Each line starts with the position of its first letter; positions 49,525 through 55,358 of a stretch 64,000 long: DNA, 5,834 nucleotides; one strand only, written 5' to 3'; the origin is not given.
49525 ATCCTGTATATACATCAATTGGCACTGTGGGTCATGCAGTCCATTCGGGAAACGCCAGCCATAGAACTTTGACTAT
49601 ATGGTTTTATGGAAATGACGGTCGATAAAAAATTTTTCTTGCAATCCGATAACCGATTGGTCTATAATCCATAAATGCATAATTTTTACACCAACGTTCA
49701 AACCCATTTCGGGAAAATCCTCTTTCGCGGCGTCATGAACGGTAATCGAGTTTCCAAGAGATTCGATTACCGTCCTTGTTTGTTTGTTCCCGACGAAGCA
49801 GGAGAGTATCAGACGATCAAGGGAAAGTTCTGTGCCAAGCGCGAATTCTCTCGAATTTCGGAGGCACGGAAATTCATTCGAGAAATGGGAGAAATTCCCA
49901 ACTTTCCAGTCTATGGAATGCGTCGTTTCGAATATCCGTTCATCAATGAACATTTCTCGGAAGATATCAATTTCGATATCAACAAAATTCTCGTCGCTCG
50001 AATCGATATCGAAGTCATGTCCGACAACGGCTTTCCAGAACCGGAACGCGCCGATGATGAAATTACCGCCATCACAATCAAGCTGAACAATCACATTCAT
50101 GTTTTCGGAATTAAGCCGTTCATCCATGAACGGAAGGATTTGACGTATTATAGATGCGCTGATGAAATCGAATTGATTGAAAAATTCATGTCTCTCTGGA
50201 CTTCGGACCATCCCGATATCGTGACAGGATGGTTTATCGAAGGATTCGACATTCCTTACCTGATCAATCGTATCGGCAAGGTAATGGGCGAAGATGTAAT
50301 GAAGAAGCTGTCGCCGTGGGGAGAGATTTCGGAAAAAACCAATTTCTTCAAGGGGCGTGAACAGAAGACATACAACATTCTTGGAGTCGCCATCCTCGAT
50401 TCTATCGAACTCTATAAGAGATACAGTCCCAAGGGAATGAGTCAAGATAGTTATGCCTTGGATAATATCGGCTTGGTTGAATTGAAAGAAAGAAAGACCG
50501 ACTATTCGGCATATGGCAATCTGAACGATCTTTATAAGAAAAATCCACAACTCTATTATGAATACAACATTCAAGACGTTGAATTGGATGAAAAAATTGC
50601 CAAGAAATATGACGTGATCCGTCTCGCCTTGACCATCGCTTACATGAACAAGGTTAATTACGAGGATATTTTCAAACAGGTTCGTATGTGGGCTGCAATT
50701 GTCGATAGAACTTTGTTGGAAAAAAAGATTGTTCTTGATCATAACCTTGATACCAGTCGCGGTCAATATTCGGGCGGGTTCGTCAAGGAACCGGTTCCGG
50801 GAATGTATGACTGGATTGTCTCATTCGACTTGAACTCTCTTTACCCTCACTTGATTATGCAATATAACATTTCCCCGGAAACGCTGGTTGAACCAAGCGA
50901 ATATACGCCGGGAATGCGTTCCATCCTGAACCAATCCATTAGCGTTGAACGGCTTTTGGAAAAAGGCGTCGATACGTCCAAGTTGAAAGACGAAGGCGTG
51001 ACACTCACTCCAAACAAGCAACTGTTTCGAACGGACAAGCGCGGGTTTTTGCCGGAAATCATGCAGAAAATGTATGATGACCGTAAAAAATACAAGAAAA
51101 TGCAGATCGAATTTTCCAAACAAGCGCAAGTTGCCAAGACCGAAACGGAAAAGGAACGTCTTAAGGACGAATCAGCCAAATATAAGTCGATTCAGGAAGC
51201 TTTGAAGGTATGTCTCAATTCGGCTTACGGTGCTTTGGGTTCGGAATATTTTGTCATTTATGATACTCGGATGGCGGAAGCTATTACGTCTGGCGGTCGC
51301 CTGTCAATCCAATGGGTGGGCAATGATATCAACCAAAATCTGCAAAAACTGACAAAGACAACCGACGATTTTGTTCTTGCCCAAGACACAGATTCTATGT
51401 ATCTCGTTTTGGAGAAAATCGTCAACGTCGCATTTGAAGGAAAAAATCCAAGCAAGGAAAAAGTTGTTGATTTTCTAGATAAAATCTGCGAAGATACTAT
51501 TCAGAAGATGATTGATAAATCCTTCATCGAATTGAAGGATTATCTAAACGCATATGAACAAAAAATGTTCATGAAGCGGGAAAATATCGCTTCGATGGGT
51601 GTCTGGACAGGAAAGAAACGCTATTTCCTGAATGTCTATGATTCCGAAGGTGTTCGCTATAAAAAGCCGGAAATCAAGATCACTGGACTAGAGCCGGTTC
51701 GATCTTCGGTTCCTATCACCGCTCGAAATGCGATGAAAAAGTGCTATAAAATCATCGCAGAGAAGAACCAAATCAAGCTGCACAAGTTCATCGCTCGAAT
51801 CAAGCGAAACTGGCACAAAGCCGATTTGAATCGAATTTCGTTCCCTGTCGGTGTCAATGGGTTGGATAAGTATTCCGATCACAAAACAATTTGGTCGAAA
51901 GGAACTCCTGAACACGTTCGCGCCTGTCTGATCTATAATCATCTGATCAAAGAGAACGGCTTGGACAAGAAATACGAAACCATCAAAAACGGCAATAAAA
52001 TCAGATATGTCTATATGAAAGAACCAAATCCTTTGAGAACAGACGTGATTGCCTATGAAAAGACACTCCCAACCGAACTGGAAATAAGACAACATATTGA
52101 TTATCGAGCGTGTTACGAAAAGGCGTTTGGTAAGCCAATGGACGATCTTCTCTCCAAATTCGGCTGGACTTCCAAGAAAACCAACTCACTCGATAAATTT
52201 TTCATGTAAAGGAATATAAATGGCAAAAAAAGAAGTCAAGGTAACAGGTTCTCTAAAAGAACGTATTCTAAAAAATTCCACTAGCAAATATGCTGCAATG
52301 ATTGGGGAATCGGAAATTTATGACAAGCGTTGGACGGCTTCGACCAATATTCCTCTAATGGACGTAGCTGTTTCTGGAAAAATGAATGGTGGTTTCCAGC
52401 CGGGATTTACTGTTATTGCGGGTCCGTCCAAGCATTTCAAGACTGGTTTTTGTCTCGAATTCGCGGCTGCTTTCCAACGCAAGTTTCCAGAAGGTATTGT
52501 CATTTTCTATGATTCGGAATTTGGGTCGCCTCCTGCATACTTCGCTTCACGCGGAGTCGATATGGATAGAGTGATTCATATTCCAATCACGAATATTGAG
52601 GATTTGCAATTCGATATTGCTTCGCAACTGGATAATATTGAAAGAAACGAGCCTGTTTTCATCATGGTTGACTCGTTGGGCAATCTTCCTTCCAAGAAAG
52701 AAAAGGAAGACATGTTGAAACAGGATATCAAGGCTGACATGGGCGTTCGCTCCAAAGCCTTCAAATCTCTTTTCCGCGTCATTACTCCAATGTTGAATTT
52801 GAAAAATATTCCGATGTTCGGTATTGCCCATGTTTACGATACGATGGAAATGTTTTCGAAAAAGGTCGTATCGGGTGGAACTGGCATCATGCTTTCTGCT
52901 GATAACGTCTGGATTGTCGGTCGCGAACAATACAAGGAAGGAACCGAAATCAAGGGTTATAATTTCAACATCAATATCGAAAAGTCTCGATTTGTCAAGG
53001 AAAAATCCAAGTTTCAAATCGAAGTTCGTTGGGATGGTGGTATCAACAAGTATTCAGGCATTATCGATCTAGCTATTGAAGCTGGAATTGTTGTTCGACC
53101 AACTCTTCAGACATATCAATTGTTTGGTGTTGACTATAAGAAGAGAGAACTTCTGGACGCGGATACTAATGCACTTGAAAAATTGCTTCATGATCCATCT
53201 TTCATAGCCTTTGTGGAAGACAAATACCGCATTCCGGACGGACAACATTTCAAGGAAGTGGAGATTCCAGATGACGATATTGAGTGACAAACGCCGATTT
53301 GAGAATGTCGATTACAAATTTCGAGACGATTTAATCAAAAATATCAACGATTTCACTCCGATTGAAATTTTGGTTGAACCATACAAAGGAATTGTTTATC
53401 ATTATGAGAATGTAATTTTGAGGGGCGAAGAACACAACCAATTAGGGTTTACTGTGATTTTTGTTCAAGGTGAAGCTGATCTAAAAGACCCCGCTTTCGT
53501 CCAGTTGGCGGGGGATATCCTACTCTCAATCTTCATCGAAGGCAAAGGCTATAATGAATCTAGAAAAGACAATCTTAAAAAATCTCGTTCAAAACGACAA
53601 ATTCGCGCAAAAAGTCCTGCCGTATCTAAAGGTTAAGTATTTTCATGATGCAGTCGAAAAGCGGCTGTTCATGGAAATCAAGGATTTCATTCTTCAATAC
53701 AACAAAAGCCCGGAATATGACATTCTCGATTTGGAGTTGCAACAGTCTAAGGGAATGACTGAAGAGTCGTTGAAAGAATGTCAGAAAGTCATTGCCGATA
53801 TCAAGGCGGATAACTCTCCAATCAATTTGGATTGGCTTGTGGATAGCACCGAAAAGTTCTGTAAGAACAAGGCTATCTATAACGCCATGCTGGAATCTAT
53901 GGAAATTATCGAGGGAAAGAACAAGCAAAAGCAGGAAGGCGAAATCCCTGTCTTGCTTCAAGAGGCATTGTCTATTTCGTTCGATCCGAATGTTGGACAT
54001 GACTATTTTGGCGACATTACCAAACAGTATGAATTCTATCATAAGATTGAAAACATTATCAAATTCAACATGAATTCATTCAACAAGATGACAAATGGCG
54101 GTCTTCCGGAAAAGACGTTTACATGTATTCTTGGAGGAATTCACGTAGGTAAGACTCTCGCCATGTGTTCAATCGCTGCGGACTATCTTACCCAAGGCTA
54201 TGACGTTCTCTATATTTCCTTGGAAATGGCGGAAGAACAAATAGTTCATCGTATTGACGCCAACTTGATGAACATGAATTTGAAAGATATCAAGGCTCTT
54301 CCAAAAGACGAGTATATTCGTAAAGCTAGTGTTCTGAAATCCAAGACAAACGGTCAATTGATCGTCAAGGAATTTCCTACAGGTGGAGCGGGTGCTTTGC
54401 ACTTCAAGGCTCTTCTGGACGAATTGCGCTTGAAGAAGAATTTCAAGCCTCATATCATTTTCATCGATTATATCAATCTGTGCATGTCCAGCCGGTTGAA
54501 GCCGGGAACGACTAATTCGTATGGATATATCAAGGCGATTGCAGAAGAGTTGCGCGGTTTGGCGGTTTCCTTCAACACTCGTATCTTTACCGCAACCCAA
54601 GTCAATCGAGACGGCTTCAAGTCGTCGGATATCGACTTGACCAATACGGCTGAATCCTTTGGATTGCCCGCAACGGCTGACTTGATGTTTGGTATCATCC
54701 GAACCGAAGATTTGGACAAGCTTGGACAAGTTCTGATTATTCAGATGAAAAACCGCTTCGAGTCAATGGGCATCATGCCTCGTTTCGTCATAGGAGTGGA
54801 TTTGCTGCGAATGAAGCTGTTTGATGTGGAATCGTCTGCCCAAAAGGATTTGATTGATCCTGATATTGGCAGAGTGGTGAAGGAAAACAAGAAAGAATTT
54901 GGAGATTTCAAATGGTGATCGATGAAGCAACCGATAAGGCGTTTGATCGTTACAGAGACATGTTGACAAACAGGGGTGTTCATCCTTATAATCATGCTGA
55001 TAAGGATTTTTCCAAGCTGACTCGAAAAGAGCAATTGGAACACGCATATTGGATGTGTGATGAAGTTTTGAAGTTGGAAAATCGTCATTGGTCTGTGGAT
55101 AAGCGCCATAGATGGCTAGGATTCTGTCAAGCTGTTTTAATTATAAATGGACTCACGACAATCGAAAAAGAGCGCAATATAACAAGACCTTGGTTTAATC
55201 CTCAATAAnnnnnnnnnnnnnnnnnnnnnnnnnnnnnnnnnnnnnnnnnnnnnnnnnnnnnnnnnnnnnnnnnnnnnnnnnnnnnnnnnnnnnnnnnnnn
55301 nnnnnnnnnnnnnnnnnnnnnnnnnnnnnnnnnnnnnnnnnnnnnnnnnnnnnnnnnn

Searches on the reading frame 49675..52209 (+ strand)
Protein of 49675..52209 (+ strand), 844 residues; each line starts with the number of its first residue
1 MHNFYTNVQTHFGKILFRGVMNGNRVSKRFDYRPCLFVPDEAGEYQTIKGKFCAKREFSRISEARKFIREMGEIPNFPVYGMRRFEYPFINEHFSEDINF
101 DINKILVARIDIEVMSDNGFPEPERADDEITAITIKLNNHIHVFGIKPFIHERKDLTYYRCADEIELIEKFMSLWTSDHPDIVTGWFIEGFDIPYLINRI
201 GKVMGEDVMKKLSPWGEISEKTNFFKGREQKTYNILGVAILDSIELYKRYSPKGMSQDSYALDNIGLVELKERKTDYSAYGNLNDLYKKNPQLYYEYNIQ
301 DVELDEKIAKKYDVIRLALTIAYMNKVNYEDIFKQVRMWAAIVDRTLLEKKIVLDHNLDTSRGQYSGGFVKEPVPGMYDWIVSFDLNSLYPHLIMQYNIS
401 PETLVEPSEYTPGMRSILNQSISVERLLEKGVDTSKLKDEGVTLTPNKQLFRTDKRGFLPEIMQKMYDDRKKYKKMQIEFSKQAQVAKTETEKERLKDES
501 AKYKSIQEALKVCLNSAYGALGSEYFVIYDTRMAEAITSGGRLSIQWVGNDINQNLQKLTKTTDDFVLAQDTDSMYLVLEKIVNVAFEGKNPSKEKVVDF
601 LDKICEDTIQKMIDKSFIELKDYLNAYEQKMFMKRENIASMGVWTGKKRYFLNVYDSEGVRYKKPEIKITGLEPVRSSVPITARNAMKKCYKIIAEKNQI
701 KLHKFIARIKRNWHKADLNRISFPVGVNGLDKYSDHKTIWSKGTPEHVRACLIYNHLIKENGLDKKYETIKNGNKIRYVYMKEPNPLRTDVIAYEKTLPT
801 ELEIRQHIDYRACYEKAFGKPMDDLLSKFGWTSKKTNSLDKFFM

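Call 10: search_protein_families(library=phrogs, proteins=[window:49675-52209:+], max_evalue=0.001)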
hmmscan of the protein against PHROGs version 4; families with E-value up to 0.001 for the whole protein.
window:49675-52209:+ (844 aa): 8 families
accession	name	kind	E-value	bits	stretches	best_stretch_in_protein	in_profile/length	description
phrog_262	-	DNA, RNA and nucleotide metabolism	7.7e-285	948.3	1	1-843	6-851/856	DNA polymerase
phrog_2062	-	DNA, RNA and nucleotide metabolism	1.6e-137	460.1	1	1-494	1-499/502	DNA polymerase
phrog_1918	-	DNA, RNA and nucleotide metabolism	1.5e-116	390.6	1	474-843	6-380/382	DNA polymerase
phrog_27191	-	DNA, RNA and nucleotide metabolism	2.3e-14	54.6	1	495-604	31-134/230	DNA polymerase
phrog_2927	-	DNA, RNA and nucleotide metabolism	3.8e-13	49.8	2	441-555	94-198/710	DNA polymerase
phrog_15725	-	DNA, RNA and nucleotide metabolism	5.7e-11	43.7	1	436-493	97-154/159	DNA polymerase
phrog_3011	-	DNA, RNA and nucleotide metabolism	2.3e-09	37.6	0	152-202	215-264/576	DNA polymerase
phrog_1252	-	DNA, RNA and nucleotide metabolism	1.1e-08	35.1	1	463-547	382-440/663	DNA polymerase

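Call 12: search_dna_similar(query=window:49675-52209:+, collection=phages, mode=protein, max_rows=15)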
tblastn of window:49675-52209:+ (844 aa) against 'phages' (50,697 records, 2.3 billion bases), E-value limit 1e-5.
Records with a match: 2678; places in all: 2808; records where one place covers at least 80% of the query: 2416.
Best place of each record, by identity: <60% 2678.
By first word of the organism name: Escherichia 676; Synechococcus 377; Klebsiella 334; Salmonella 201; Vibrio 136; Aeromonas 92; Shigella 89; Acinetobacter 73; Cyanophage 61; Enterobacter 59; and 68 more.
By host as written in the record: - 469; Escherichia coli 281; Klebsiella pneumoniae 115; Synechococcus 107; Synechococcus sp. 38; Aeromonas salmonicida 38; Escherichia coli O157:H7 38; Salmonella enterica 30; and 589 more.
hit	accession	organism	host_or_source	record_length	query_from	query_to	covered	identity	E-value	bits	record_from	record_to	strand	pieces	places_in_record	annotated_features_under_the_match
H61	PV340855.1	Synechococcus phage Sf-FR1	Synechococcus sp. WH8102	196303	4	843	100%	44.1%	0e+0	696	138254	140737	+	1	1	DNA polymerase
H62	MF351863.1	Synechococcus phage Bellamy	Synechococcus str. WH8109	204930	1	843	100%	43.5%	0e+0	677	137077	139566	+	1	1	161: DNA polymerase | 160: hypothetical protein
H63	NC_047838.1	Synechococcus phage Bellamy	Synechococcus str. WH8109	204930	1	843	100%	43.5%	0e+0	677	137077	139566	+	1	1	161: DNA polymerase | 160: hypothetical protein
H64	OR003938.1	Synechococcus phage DSL-LC03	Synechococcus sp.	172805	4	843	100%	43.6%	0e+0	690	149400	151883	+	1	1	DNA polymerase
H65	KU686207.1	Synechococcus phage S-CAM22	Synechococcus sp.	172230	1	843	100%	43.2%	0e+0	687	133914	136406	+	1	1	DNA polymerase | hypothetical protein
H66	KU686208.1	Synechococcus phage S-CAM22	Synechococcus sp.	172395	1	843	100%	43.2%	0e+0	687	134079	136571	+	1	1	DNA polymerase | hypothetical protein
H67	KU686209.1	Synechococcus phage S-CAM22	Synechococcus sp.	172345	1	843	100%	43.2%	0e+0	687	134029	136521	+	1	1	DNA polymerase | hypothetical protein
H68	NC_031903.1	Synechococcus phage S-CAM22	Synechococcus sp.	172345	1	843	100%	43.2%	0e+0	687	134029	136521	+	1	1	DNA polymerase | hypothetical protein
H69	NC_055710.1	Synechococcus phage S-CAM22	Synechococcus sp.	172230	1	843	100%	43.2%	0e+0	687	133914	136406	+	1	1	DNA polymerase | hypothetical protein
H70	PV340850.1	Synechococcus phage Sf-CH1b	Synechococcus sp. WH8102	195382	4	843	100%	43.3%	0e+0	676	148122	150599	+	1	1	DNA polymerase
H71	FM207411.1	Synechococcus phage S-RSM4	-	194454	4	843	100%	43.3%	0e+0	673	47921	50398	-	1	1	g43: DNA Polymerase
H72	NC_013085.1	Synechococcus phage S-RSM4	-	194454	4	843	100%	43.3%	0e+0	673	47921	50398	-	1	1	g43: DNA polymerase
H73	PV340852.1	Synechococcus phage Sf-CH5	Synechococcus sp. WH8102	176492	4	843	100%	43.2%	0e+0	680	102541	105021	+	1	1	DNA polymerase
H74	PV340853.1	Synechococcus phage Sf-CH8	Synechococcus sp. WH8102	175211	4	843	100%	43.2%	0e+0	680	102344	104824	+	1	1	DNA polymerase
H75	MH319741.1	Marine virus AG-345-E15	single cell amplified by WGA-X; seawater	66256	4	843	100%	43.1%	0e+0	682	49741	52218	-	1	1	record has no annotation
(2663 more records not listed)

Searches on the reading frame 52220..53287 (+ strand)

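Call 10: search_protein_families(library=phrogs, proteins=[window:52220-53287:+], max_evalue=0.001)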
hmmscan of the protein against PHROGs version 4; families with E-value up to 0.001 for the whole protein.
window:52220-53287:+ (355 aa): 5 families
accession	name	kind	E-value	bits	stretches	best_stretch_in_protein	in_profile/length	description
phrog_97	-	other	1.4e-78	266.3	1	8-299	19-299/506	UvsX-like recombinase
phrog_8337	-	DNA, RNA and nucleotide metabolism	5.9e-62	210.5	1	10-224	20-230/273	DNA repair protein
phrog_18112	-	other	2.4e-33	116.5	1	195-313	4-128/207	recombinase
phrog_31060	-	unknown function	5.3e-10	40.9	1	238-293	6-61/134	-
phrog_19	-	DNA, RNA and nucleotide metabolism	2.1e-05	24.6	0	54-96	344-380/621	DnaB-like replicative helicase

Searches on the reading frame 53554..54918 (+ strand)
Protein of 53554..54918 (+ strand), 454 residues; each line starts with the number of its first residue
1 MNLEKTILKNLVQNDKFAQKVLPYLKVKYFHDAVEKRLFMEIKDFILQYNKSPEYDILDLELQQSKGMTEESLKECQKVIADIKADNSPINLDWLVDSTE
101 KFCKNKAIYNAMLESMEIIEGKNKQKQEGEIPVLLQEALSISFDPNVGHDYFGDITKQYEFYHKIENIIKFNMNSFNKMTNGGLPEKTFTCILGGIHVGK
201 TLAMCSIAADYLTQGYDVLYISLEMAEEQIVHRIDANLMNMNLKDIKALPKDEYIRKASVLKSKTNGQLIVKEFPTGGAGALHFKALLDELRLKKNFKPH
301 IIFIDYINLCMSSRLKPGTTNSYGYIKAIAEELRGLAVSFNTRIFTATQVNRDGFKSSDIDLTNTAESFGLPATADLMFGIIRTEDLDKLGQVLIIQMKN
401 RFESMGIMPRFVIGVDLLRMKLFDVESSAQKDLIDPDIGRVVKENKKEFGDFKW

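Call 3: search_protein_families(library=pfam, proteins=[window:53554-54918:+], max_evalue=0.1)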
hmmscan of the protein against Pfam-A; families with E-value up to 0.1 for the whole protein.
window:53554-54918:+ (454 aa): 7 families
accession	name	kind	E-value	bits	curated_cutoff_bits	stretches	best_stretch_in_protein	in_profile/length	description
PF03796.21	DnaB_C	-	3e-16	60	27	1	171-401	4-235/255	DnaB-like helicase C terminal domain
PF06745.19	ATPase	-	9.1e-07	28.9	26.6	1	174-310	6-131/231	KaiC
PF13481.12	AAA_25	-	0.0021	18.1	27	1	177-248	23-99/195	AAA domain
PF00004.35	AAA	-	0.017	16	21.2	1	192-341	3-100/131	ATPase family associated with various cellular activities (AAA)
PF20720.3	nSTAND3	-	0.055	13.6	27.2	0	185-223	15-54/155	Novel STAND NTPase 3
PF22382.1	EndoS_helical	-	0.059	13.6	26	0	9-30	14-36/64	Endo-beta-N-acetylglucosaminidase, helical bundle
PF13173.12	AAA_14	-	0.072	13.5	27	0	189-241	4-53/129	AAA domain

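Call 4: search_protein_families(library=phrogs, proteins=[window:53554-54918:+], max_evalue=0.01)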
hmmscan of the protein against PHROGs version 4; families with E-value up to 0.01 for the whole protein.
window:53554-54918:+ (454 aa): 7 families
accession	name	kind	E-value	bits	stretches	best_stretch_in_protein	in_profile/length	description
phrog_19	-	DNA, RNA and nucleotide metabolism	1.8e-113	381.6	1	1-437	161-594/621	DnaB-like replicative helicase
phrog_239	-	DNA, RNA and nucleotide metabolism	6.4e-23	82.6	1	169-404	341-578/801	DNA primase/helicase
phrog_243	-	DNA, RNA and nucleotide metabolism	1.7e-12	47.9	1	178-405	27-246/273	DnaB-like replicative helicase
phrog_26214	-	unknown function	0.00026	20.7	0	167-234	35-101/420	-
phrog_6891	-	other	0.00082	20.1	1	179-310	33-133/310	ATPase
phrog_1488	-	unknown function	0.0019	19.1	1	161-247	15-105/177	unknown function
phrog_26839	-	unknown function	0.004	18.2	0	208-276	8-73/111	-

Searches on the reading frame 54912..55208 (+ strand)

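Call 3: search_protein_families(library=pfam, proteins=[window:54912-55208:+], max_evalue=0.1)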
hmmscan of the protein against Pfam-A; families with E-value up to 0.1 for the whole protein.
window:54912-55208:+ (98 aa): 0 families

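Call 4: search_protein_families(library=phrogs, proteins=[window:54912-55208:+], max_evalue=0.01)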
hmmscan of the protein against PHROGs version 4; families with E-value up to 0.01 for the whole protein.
window:54912-55208:+ (98 aa): 3 families
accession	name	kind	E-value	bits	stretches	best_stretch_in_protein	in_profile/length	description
phrog_7775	-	unknown function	2.2e-22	79.9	1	7-97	7-91/95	-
phrog_31753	-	unknown function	4.5e-06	27.5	1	44-95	110-158/161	-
phrog_16805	-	unknown function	5.9e-05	24.2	1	47-93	30-74/94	-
